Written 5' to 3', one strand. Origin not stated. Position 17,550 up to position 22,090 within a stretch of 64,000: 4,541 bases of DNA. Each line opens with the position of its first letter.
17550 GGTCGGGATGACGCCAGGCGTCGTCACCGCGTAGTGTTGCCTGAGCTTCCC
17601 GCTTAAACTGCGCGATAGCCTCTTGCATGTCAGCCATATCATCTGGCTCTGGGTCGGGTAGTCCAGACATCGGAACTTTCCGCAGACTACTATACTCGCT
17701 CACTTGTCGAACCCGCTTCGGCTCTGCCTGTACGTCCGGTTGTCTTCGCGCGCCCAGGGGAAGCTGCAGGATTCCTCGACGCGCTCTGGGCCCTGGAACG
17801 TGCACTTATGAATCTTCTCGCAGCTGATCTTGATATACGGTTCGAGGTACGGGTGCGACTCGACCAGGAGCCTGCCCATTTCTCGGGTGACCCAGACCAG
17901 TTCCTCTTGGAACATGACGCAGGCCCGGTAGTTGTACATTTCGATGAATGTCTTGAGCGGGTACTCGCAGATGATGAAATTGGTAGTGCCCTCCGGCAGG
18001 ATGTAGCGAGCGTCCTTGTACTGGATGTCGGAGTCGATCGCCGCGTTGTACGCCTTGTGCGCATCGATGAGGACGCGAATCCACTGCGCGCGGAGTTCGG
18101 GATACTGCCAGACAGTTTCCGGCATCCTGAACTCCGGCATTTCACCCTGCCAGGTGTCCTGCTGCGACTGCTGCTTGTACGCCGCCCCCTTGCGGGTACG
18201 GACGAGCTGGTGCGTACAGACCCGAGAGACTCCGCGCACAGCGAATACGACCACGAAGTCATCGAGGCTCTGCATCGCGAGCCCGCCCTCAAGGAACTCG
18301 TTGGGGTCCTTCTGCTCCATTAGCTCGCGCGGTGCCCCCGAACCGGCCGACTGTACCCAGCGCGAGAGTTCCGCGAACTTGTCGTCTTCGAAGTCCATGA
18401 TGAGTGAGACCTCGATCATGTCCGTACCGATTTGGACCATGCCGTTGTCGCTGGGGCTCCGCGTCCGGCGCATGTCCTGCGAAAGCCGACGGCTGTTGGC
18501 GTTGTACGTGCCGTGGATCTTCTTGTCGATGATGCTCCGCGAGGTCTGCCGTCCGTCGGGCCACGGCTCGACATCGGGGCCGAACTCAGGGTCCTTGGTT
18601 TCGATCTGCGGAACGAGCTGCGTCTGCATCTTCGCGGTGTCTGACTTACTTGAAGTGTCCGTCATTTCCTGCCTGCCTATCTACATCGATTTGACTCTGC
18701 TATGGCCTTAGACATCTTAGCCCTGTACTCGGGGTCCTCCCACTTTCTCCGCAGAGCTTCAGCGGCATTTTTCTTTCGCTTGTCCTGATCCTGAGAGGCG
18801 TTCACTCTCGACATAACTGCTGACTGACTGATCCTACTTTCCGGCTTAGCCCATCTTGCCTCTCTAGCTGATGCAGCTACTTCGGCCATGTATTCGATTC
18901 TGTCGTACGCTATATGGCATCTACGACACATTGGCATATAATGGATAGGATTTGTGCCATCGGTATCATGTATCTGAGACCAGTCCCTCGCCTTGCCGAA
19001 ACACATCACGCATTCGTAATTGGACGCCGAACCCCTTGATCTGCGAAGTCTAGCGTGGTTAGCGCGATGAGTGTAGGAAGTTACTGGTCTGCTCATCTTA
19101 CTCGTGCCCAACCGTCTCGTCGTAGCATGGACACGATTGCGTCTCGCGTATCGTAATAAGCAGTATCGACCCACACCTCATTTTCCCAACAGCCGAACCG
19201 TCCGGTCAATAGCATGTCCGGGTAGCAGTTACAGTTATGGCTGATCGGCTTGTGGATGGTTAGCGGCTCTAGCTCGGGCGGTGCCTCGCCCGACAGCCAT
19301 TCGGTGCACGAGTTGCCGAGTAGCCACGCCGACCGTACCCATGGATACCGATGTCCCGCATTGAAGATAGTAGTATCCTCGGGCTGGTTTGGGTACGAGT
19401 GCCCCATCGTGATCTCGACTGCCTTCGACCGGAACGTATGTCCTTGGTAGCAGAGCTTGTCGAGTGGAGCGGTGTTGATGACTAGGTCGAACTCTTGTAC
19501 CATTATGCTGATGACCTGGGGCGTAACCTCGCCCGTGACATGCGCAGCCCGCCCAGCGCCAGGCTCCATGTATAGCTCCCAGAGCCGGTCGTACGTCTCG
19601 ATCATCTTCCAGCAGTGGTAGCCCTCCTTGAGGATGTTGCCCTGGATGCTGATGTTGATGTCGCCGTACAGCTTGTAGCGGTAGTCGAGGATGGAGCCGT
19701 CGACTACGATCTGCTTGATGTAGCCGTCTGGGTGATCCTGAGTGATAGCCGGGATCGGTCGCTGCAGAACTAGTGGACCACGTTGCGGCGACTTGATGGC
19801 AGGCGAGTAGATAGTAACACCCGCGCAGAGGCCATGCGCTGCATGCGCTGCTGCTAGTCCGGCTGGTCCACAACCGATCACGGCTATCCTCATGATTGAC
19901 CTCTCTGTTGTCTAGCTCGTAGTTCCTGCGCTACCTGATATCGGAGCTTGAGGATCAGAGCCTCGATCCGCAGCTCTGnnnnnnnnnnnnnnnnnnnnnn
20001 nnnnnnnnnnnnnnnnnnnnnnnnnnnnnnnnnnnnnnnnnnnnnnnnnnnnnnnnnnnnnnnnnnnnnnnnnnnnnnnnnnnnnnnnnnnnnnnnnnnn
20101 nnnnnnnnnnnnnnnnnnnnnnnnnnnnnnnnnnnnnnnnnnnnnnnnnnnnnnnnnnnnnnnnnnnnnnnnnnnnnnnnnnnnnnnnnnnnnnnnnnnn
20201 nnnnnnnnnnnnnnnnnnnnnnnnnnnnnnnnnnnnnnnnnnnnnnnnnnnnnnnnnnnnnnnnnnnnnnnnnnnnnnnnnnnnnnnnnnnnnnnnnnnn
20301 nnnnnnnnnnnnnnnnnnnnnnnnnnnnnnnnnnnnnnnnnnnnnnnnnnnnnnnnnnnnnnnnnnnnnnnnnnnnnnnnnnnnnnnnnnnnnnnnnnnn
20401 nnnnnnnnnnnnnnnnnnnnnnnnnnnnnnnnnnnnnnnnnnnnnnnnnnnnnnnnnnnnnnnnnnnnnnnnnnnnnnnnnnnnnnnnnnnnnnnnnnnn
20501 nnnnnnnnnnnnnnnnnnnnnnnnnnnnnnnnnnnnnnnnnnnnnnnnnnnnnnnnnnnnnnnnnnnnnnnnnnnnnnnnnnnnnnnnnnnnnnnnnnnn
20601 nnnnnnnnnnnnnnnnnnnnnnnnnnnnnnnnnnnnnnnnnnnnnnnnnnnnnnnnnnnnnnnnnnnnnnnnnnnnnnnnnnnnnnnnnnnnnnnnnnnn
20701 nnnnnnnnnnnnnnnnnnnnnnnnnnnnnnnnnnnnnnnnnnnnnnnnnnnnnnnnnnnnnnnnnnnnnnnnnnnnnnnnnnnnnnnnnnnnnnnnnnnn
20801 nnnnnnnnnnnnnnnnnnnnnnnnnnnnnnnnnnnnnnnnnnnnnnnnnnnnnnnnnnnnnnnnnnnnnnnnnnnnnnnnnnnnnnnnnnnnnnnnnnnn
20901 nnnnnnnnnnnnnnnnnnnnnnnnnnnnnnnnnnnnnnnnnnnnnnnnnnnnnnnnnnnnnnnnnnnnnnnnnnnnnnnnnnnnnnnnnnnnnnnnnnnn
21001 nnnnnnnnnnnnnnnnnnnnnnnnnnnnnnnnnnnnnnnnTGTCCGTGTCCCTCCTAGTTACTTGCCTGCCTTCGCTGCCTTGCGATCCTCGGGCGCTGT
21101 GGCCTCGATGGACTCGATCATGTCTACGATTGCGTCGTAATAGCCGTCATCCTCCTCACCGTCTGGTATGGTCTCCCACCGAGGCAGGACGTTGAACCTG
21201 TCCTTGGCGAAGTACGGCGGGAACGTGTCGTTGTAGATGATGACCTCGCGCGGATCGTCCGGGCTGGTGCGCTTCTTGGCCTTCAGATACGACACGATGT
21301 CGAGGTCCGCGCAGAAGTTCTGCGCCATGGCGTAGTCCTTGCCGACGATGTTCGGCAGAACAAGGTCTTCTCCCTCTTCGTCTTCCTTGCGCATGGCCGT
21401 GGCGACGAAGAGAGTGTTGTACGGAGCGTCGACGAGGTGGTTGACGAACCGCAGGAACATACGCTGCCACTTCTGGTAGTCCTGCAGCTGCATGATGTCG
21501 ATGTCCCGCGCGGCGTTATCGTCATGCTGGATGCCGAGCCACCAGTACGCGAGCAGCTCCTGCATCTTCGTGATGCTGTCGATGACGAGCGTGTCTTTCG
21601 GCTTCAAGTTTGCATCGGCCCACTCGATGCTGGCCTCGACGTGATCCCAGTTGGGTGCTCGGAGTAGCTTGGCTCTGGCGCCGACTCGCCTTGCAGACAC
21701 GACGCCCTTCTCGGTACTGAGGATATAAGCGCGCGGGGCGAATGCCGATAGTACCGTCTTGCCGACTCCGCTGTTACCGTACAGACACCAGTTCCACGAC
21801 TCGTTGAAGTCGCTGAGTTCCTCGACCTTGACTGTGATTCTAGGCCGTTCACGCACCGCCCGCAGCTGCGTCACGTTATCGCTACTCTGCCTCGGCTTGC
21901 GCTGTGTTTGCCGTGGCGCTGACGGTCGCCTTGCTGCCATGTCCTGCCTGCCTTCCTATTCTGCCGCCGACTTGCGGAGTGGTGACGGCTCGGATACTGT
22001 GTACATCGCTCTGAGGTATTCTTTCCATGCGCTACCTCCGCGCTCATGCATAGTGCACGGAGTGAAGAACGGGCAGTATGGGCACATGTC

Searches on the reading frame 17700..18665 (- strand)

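Call 9: search_protein_families(library=pfam, proteins=[window:17700-18665:-], max_evalue=0.01)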
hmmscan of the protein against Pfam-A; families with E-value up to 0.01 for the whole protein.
window:17700-18665:- (321 aa): 1 family
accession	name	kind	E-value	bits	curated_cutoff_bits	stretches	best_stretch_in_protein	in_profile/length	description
PF02511.20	Thy1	-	2.2e-21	77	24.8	1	138-272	58-190/191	Thymidylate synthase complementing protein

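Call 18: search_protein_families(library=phrogs, proteins=[window:17700-18665:-], max_evalue=0.001)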
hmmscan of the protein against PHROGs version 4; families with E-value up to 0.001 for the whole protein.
window:17700-18665:- (321 aa): 3 families
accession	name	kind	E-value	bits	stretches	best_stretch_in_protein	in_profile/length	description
phrog_35637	-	DNA, RNA and nucleotide metabolism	1.8e-61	209.2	1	69-285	67-282/366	thymidylate synthase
phrog_85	-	DNA, RNA and nucleotide metabolism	1.5e-07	31.3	1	140-274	433-579/866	thymidylate synthase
phrog_22708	-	DNA, RNA and nucleotide metabolism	7.2e-05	23.3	1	138-168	91-121/242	thymidylate synthase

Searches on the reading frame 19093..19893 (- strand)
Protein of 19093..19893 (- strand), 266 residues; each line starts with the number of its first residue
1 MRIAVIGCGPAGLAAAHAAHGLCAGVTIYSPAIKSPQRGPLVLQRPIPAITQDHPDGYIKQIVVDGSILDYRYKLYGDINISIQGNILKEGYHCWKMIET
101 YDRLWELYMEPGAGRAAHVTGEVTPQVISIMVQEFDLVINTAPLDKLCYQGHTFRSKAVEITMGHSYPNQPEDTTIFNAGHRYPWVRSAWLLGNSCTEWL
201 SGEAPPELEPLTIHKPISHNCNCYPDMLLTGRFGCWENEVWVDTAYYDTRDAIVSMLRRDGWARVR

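Call 9: search_protein_families(library=pfam, proteins=[window:19093-19893:-], max_evalue=0.01)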
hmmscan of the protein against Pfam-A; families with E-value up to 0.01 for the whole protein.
window:19093-19893:- (266 aa): 2 families
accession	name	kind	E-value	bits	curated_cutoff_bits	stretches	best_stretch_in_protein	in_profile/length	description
PF07992.20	Pyr_redox_2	-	0.00079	19.4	26.1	1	1-51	1-45/291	Pyridine nucleotide-disulphide oxidoreductase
PF01262.27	AlaDh_PNT_C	-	0.0044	16.9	23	1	2-35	30-63/214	Alanine dehydrogenase/PNT, C-terminal domain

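Call 18: search_protein_families(library=phrogs, proteins=[window:19093-19893:-], max_evalue=0.001)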
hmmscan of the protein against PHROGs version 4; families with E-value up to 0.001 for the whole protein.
window:19093-19893:- (266 aa): 1 family
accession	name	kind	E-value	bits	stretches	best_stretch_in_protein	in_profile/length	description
phrog_8720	-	unknown function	1.1e-38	134.2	1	1-253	1-264/270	-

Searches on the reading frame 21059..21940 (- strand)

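Call 9: search_protein_families(library=pfam, proteins=[window:21059-21940:-], max_evalue=0.01)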
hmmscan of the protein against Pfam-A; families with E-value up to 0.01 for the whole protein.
window:21059-21940:- (293 aa): 1 family
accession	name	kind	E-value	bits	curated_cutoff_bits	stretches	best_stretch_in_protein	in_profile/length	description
PF13479.12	AAA_24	-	3.1e-23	83.1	27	1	49-249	3-195/195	AAA domain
